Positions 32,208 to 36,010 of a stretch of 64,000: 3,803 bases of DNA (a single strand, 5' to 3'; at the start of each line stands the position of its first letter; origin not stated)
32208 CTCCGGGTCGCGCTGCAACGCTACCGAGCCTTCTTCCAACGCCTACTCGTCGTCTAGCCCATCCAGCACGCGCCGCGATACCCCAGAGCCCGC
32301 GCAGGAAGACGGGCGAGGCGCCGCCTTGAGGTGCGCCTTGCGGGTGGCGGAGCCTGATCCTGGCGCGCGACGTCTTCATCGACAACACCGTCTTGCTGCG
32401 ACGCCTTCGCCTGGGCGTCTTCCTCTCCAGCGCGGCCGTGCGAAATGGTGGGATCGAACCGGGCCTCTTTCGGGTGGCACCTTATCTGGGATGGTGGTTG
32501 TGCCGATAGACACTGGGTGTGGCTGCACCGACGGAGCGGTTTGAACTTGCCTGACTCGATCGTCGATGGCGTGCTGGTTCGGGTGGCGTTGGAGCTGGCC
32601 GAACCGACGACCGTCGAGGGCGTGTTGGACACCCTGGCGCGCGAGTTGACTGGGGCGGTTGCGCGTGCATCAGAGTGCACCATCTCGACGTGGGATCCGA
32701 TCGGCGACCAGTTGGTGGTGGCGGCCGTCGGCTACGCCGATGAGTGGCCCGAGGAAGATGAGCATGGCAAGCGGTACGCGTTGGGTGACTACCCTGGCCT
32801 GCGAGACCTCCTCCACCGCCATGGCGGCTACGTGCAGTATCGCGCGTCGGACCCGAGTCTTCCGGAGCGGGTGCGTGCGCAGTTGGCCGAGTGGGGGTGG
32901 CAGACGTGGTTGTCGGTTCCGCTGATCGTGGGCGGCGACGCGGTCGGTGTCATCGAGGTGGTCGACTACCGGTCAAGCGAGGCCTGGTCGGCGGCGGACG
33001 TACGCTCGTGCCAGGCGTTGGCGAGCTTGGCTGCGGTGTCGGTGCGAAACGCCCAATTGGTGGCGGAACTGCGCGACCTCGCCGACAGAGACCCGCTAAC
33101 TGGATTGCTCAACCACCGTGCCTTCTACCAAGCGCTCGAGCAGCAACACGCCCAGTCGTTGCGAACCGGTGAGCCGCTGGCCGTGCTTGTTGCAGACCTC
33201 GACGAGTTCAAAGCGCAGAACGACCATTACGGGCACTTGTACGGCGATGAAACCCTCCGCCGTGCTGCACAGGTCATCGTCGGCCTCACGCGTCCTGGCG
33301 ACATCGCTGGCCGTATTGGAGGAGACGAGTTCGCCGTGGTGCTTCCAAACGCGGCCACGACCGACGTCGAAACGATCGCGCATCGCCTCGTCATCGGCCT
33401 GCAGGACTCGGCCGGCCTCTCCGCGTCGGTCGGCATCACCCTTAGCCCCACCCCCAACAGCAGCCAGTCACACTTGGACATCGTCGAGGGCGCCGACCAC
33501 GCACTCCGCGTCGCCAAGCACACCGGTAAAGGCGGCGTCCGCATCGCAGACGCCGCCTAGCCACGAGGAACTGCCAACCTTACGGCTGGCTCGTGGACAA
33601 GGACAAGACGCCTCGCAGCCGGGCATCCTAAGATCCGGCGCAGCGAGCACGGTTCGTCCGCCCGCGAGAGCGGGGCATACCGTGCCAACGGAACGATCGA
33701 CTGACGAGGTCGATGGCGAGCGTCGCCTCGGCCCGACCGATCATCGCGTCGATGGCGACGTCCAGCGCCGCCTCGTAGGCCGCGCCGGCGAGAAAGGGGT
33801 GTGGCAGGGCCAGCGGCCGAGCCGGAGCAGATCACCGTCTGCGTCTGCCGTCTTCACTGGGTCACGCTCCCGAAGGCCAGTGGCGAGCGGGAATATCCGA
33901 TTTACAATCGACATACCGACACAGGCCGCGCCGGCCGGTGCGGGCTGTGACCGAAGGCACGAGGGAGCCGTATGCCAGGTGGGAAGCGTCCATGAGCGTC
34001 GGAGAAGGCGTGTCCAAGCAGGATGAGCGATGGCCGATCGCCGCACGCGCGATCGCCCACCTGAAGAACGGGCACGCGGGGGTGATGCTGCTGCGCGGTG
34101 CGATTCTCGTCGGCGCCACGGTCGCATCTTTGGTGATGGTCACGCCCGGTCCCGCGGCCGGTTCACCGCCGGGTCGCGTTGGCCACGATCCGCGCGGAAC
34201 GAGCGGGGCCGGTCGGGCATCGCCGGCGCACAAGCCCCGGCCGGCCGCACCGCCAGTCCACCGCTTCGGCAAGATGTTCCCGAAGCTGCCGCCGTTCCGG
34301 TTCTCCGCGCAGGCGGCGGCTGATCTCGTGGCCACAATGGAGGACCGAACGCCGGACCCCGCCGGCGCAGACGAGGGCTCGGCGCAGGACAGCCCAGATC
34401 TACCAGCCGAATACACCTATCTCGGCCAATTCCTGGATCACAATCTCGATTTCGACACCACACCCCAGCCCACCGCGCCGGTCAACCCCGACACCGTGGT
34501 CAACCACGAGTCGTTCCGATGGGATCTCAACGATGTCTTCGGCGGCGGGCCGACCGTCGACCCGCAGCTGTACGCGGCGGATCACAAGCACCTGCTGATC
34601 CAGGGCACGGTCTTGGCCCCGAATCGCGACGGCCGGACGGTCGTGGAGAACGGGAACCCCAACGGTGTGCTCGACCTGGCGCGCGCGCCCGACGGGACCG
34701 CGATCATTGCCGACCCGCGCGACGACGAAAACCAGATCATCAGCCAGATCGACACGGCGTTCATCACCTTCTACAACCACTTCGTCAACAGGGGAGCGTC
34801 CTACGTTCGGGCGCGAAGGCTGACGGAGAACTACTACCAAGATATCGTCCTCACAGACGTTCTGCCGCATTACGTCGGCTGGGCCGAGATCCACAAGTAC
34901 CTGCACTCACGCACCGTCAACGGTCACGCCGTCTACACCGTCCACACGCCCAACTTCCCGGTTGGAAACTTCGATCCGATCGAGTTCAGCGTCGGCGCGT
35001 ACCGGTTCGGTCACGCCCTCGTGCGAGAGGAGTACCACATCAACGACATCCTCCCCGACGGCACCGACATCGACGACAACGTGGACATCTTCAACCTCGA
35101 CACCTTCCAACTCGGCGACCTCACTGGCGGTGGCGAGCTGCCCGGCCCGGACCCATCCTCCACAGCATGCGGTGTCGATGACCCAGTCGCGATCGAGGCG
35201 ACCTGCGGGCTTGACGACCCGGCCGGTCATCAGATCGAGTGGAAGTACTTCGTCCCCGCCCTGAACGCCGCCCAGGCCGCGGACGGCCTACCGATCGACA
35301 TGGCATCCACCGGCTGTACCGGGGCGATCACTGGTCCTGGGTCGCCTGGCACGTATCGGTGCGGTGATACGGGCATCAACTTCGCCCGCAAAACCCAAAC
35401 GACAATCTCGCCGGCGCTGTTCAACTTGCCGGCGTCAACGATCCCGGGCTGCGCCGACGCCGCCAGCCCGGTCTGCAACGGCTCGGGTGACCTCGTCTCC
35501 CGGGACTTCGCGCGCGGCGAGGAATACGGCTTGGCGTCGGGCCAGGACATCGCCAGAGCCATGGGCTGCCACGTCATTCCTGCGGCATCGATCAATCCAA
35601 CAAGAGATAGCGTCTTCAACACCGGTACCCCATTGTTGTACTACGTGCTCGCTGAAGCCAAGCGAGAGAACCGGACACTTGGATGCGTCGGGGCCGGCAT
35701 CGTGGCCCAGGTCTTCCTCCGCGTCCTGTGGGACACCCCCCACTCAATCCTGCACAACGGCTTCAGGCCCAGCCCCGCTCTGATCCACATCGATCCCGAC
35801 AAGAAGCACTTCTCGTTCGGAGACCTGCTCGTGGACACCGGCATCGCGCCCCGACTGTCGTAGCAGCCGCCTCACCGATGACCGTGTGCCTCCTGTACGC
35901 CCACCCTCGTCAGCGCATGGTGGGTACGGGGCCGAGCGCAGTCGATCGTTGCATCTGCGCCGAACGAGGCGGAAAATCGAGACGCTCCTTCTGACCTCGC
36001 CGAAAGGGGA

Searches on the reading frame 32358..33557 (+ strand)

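Call 11: search_protein_families(library=pfam, proteins=[window:32358-33557:+], max_evalue=0.001)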
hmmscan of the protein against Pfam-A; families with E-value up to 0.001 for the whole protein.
window:32358-33557:+ (400 aa): 3 families
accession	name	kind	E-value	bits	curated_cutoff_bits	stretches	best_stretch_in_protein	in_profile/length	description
PF00990.26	GGDEF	-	4.7e-35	121.2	23.8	1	242-391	1-159/161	Diguanylate cyclase, GGDEF domain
PF01590.32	GAF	-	5.8e-09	37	22.4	1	87-228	3-132/133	GAF domain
PF13185.12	GAF_2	-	4.6e-07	30.6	28.6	1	85-227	3-133/136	GAF domain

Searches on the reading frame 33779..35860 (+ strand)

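Call 11: search_protein_families(library=pfam, proteins=[window:33779-35860:+], max_evalue=0.001)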
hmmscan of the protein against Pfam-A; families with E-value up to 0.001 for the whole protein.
window:33779-35860:+ (694 aa): 1 family
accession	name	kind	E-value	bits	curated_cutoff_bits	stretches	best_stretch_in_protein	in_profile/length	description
PF03098.20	An_peroxidase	-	2.7e-05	23.4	25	1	337-423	249-328/530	Animal haem peroxidase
